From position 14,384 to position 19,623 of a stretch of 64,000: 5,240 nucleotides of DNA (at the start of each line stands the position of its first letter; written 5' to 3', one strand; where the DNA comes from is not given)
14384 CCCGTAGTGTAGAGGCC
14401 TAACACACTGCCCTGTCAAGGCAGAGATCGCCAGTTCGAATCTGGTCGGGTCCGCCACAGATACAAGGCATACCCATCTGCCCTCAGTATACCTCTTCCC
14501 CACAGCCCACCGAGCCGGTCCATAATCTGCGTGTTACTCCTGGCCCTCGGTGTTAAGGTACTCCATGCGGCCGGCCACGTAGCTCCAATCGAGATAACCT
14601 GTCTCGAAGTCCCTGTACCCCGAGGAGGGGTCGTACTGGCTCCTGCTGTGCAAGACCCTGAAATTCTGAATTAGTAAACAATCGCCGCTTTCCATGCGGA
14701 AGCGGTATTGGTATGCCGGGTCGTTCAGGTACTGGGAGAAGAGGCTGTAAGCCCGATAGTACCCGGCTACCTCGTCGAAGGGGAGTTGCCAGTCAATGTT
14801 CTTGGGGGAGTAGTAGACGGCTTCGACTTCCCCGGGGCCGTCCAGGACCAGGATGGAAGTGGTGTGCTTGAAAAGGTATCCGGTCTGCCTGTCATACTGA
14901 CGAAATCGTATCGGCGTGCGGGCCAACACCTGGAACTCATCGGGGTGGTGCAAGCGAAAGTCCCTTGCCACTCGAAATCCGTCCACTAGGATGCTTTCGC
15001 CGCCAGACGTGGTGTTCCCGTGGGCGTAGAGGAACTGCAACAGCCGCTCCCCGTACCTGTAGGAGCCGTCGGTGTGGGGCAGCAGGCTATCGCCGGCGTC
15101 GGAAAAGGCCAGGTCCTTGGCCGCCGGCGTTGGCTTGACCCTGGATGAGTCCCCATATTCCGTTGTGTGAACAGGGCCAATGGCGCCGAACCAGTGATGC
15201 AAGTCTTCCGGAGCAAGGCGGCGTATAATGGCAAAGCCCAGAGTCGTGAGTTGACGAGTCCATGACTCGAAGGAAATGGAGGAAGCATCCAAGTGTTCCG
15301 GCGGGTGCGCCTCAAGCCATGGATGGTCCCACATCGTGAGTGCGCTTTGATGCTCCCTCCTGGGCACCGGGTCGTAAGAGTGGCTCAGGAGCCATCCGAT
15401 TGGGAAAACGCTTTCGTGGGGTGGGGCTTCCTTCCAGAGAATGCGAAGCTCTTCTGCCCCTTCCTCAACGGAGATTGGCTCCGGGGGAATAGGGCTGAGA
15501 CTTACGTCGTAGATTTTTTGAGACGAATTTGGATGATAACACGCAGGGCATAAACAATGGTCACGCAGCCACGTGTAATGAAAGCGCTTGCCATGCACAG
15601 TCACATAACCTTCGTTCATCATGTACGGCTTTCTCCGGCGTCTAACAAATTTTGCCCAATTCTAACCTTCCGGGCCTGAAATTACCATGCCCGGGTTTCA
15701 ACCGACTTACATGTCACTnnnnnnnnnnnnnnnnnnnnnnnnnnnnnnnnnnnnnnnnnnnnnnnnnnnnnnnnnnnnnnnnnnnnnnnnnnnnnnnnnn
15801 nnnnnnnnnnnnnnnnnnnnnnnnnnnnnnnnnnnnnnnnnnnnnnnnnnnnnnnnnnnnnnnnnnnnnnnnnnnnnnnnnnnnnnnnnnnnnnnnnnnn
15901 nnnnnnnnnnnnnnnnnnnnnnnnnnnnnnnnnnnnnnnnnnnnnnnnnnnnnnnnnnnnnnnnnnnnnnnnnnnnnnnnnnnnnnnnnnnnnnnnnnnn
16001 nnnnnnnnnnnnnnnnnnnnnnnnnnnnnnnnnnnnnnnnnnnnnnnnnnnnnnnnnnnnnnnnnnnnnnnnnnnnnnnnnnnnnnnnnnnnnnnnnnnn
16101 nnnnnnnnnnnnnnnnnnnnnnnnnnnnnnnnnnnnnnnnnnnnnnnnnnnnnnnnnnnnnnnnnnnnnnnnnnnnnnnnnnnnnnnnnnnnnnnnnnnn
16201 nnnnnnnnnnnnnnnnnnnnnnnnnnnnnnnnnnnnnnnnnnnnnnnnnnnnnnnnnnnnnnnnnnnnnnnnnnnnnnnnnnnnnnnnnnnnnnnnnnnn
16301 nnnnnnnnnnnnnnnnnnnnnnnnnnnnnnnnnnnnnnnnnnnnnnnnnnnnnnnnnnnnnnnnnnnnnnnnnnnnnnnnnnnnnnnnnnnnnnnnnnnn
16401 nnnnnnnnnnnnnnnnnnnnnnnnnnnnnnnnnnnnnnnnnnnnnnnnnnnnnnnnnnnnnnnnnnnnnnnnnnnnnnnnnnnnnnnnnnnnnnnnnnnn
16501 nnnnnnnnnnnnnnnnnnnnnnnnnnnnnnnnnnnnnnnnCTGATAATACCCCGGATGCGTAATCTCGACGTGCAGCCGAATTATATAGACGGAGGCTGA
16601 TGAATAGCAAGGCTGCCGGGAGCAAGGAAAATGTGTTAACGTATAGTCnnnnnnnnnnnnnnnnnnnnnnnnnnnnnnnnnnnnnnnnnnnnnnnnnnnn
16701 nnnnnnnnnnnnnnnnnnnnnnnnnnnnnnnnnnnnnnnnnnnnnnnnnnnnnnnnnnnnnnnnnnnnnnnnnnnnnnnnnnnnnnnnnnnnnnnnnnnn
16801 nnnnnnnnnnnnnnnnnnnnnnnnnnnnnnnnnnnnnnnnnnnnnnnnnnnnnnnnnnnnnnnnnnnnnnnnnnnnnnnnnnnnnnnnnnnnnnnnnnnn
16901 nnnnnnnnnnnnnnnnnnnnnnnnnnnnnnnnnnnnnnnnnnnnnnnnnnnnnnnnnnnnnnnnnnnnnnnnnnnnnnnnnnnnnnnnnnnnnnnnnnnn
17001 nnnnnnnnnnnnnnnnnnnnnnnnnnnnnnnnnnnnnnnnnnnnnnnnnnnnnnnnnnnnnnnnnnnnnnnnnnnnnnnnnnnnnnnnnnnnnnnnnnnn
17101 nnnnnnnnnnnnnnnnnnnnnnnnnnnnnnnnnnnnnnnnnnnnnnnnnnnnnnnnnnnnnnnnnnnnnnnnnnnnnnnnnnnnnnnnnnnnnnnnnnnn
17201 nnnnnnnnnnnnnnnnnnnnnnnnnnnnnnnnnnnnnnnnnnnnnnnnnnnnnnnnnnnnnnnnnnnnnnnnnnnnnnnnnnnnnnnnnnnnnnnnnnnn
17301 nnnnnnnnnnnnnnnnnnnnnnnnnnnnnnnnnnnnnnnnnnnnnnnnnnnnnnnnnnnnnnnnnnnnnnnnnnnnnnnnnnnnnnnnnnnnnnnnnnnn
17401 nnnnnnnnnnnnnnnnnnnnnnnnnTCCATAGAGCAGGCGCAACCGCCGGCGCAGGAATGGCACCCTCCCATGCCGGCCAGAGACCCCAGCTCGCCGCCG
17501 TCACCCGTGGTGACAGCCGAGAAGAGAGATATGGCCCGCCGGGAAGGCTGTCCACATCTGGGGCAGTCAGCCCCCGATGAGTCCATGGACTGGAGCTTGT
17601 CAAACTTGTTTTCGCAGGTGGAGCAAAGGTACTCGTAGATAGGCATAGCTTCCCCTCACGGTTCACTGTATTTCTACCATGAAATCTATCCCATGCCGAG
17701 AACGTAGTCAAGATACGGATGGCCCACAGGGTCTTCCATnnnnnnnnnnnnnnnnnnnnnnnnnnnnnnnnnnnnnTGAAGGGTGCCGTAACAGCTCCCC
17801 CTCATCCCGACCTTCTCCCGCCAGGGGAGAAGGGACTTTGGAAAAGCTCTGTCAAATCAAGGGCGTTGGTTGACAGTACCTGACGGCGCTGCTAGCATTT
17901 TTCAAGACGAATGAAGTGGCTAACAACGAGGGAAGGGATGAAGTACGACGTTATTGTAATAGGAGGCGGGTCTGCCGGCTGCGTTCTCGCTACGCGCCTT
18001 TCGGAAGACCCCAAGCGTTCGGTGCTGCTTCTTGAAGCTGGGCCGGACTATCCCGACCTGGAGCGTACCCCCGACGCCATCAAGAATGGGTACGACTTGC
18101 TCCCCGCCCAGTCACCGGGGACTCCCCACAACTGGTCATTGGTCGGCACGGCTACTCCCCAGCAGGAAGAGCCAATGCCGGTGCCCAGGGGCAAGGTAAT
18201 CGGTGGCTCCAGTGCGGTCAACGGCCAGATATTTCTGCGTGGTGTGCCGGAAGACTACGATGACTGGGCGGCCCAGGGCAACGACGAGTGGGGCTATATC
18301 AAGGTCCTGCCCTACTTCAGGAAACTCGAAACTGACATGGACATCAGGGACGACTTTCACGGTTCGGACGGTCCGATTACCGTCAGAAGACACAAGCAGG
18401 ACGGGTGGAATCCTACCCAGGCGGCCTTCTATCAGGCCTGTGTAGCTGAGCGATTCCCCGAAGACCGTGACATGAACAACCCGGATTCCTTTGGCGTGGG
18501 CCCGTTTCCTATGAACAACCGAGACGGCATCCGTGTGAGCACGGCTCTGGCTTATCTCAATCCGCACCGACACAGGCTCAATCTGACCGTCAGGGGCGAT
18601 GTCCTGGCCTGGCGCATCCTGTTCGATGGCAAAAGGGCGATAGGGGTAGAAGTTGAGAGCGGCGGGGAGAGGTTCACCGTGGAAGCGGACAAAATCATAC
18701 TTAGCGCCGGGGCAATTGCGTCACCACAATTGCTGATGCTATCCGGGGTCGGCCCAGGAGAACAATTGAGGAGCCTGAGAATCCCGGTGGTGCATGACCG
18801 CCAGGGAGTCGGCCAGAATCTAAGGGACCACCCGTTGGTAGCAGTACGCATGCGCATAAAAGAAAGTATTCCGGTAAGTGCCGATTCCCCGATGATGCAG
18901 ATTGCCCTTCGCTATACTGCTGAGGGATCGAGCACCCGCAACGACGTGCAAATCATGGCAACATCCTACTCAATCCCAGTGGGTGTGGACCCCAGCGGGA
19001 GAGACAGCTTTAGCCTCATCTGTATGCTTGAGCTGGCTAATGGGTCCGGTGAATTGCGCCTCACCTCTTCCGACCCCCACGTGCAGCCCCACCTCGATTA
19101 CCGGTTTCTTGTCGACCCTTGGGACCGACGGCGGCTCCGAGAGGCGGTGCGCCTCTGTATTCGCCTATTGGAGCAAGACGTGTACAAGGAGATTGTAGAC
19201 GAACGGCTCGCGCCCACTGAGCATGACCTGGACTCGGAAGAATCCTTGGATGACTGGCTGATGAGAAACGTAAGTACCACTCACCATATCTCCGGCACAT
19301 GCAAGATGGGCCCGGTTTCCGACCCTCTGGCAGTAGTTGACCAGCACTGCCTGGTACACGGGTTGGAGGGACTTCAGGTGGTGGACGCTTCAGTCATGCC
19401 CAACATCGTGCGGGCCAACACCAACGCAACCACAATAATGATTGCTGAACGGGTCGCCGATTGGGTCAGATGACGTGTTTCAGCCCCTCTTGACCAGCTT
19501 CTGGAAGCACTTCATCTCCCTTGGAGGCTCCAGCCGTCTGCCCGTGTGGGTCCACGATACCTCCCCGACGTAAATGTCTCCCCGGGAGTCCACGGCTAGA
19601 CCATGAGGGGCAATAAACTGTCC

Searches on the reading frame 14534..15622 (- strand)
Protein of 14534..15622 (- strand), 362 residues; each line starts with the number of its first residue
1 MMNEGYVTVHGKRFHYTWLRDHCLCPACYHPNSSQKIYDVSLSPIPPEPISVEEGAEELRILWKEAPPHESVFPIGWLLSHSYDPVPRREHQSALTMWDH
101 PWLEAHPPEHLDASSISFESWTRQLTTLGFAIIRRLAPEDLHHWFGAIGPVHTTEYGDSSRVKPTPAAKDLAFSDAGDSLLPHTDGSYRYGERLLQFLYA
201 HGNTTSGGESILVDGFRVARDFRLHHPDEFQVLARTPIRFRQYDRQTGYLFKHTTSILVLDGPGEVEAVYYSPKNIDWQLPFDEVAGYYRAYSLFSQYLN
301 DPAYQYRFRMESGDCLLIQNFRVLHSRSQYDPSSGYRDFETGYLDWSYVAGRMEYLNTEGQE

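Call 43: search_protein_families(library=pfam, proteins=[window:14534-15622:-], max_evalue=0.0001)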
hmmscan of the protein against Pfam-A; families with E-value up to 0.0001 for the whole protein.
window:14534-15622:- (362 aa): 2 families
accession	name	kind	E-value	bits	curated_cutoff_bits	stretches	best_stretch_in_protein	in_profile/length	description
PF02668.22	TauD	-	3.2e-34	119.5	27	1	115-333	24-258/267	Taurine catabolism dioxygenase TauD, TfdA family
PF06155.17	GBBH-like_N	-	2.6e-06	28.5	22.8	1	12-78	20-84/85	Gamma-butyrobetaine hydroxylase-like, N-terminal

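Call 88: search_protein_families(library=ncbifam, proteins=[window:14534-15622:-], max_evalue=0.00001)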
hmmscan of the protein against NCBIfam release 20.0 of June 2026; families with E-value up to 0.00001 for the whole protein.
window:14534-15622:- (362 aa): 3 families
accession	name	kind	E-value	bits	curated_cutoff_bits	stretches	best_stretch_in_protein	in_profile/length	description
NF049936.1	TriMthamethphnDioxTmpA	equivalog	1e-64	218.7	400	1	10-358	10-363/366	2-trimethylaminoethylphosphonate dioxygenase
TIGR02409.1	carnitine_bodg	equivalog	4e-52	177.5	414.75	1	12-356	12-364/366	gamma-butyrobetaine dioxygenase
TIGR02410.1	carnitine_TMLD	equivalog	1.6e-44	152.9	268.3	1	13-344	1-348/362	trimethyllysine dioxygenase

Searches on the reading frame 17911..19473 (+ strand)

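Call 43: search_protein_families(library=pfam, proteins=[window:17911-19473:+], max_evalue=0.0001)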
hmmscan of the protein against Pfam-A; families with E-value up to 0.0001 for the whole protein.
window:17911-19473:+ (520 aa): 6 families
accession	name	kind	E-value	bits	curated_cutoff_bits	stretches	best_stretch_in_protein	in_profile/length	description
PF00732.25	GMC_oxred_N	-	1.1e-46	159.8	23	1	12-308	1-217/218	GMC oxidoreductase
PF05199.19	GMC_oxred_C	-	6.9e-35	121.1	24.6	1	379-512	4-139/139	GMC oxidoreductase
PF01266.30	DAO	-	4.3e-07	30.2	27.9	0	13-46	1-33/353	FAD dependent oxidoreductase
PF00890.30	FAD_binding_2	-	6.4e-07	29.3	20.4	0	13-45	1-32/414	FAD binding domain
PF05834.18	Lycopene_cycl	-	2.4e-06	27.3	23.4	1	13-47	1-36/380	Lycopene cyclase protein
PF07992.20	Pyr_redox_2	-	6e-06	26.3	26.1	0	12-47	1-35/291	Pyridine nucleotide-disulphide oxidoreductase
